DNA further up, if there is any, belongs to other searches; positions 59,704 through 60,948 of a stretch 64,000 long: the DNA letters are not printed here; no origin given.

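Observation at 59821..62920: AT-rich three-gene island: Eco29kI-like GIY-YIG nuclease, permuted amino-MTase and an unknown 2-TM protein with a PLC-like motif; possible novel defence module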

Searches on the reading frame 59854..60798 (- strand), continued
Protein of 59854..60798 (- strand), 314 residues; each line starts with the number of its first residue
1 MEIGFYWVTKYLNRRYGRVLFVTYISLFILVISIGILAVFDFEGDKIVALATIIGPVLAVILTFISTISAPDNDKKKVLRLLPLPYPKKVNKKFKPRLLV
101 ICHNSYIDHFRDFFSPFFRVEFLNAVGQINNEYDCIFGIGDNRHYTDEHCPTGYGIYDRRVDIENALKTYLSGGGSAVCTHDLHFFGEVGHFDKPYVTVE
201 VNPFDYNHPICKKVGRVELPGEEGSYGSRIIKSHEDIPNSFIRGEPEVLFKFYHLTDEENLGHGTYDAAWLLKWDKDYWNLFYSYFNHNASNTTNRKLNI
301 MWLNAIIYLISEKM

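Call 68: search_protein_families(library=phrogs, proteins=[window:59854-60798:-, P0122, P0123, P0126, L015:1651-2487:+], max_evalue=0.01)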
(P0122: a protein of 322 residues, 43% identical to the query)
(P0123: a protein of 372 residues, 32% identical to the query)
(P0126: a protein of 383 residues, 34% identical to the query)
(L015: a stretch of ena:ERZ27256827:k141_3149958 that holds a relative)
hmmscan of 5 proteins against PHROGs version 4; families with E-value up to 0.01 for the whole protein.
window:59854-60798:- (314 aa): 0 families

P0122 (322 aa): 0 families

P0123 (372 aa): 0 families

P0126 (383 aa): 0 families

L015:1651-2487:+ (278 aa): 0 families

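Call 69: search_protein_families(library=pfam, proteins=[L001:4493-5326:-, L012:1-612:+, L012:3698-4786:-], max_evalue=0.01)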
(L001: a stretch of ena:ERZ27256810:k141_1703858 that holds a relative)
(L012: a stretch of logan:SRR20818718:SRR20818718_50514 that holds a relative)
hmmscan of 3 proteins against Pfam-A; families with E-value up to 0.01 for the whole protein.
L001:4493-5326:- (277 aa): 1 family
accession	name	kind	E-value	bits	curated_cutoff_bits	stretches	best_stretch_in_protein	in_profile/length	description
PF02037.33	SAP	-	0.0034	17.4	23.9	0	22-43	10-31/37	SAP domain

L012:1-612:+ (203 aa): 2 families
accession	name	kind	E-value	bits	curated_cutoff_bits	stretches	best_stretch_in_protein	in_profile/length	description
PF03544.19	TonB_C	-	1.2e-07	32.6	24.6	1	138-192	10-63/79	Gram-negative bacterial TonB protein C-terminal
PF06519.16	TolA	-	0.0015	19.1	25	1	115-195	7-86/96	TolA C-terminal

L012:3698-4786:- (362 aa): 0 families

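Call 70: search_protein_families(library=padloc, proteins=[L001:4493-5326:-, L001:5337-6476:-, L001:11-1207:-], max_evalue=0.001)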
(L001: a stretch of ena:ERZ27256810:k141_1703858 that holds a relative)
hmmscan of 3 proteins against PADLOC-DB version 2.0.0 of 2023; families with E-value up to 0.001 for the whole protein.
L001:4493-5326:- (277 aa): 0 families

L001:5337-6476:- (379 aa): 51 families (the best 25 are shown)
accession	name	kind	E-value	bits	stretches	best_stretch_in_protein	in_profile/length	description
PDLC03351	MTase_II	-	2.1e-143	475.7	1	23-377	5-347/348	Type II methyltransferase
PDLC03376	MTase_II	-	1e-32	112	1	125-377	6-249/249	Type II methyltransferase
PDLC03387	MTase_II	-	7.7e-20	69.2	2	133-222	196-280/289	Type II methyltransferase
PDLC03353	MTase_II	-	4.9e-19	66.9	2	124-216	161-250/260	Type II methyltransferase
PDLC03350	MTase_II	-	4.3e-15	53.9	1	129-222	211-301/312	Type II methyltransferase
PDLC03239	MTase_II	-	3.5e-14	50.4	1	154-206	70-124/442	Type II methyltransferase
PDLC03371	MTase_II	-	3.8e-13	47.6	1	85-219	134-255/260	Type II methyltransferase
PDLC03325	MTase_II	-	9.2e-12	42.4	1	137-238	54-149/426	Type II methyltransferase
PDLC03295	MTase_II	-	2.9e-11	41.4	1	156-231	205-281/292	Type II methyltransferase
PDLC03391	MTase_II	-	4.4e-11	40.1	1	120-273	109-263/381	Type II methyltransferase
PDLC03216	MTase_II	-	1.2e-10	38.9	1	165-258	204-299/364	Type II methyltransferase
PDLC04134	mad2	-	3.4e-10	37.3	1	166-329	281-414/492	mads_2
PDLC03299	MTase_II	-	3.8e-10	37.7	1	166-214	207-255/296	Type II methyltransferase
PDLC03380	MTase_II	-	4.1e-10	37.4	1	152-209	34-91/393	Type II methyltransferase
PDLC03228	MTase_II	-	5e-10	37.6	1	167-217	156-206/227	Type II methyltransferase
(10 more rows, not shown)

L001:11-1207:- (398 aa): 3 families
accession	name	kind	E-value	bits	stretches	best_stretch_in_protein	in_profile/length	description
PDLC02402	Aga_SIR2-PNTD1-PNTD2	-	3.6e-14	49.8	1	134-378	296-545/876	Class I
PDLC02394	pAgo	-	2.5e-10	36.8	1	24-325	51-355/1121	-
PDLC02418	Aga_SIR2-Kinase-PNTD1-PNTD2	-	9.9e-10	35.2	1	139-378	160-423/756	Class I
